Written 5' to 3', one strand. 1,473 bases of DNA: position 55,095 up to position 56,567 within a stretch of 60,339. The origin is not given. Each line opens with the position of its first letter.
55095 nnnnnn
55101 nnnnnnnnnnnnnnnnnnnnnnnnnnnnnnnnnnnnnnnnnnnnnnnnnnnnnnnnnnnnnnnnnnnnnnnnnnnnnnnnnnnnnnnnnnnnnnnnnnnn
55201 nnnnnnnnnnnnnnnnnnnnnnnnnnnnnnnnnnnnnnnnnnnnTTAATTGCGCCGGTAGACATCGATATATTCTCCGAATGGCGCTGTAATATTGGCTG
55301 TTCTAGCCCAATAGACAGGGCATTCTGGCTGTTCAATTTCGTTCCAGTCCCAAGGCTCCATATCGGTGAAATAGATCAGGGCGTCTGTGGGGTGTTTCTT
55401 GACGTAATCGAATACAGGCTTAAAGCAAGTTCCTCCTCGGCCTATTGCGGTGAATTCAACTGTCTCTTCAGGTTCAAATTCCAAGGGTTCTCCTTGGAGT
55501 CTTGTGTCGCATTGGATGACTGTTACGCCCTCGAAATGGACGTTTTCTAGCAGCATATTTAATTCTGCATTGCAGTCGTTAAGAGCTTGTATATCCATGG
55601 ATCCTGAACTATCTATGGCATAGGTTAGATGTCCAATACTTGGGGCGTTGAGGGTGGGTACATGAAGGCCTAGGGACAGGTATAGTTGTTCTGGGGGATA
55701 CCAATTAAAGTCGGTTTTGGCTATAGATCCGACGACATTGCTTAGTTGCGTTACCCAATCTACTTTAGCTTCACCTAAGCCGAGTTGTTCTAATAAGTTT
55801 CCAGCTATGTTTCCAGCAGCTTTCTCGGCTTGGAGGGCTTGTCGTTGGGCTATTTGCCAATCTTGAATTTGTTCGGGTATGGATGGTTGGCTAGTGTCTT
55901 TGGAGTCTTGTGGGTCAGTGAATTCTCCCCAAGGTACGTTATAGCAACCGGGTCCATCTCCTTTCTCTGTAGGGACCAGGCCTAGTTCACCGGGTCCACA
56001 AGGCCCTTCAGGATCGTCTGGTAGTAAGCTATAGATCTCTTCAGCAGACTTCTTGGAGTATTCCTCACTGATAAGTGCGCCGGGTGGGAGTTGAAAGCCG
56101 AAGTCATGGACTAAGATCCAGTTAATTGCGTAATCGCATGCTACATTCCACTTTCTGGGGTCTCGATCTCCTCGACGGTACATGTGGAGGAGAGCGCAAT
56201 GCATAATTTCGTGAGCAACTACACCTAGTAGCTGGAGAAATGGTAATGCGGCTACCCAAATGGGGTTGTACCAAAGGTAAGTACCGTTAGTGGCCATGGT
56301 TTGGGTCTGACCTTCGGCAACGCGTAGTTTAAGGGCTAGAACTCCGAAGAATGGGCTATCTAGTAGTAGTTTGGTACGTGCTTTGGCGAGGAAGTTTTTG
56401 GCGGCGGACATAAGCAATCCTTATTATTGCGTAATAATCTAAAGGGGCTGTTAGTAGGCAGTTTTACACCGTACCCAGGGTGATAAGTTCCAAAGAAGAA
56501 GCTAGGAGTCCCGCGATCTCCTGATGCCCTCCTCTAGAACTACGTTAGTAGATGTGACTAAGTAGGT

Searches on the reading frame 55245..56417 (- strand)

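Call 27: search_protein_families(library=pfam, proteins=[window:55245-56417:-], max_evalue=0.001)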
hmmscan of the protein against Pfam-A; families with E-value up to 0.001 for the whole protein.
window:55245-56417:- (390 aa): 2 families
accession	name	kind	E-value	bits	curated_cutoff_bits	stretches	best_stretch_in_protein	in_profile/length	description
PF13203.12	DUF2201_N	-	1.4e-34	120.4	23.2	1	10-248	6-257/271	Putative metallopeptidase domain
PF09967.15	DUF2201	-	6.8e-19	68.6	26.4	1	264-385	1-121/123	VWA-like domain (DUF2201)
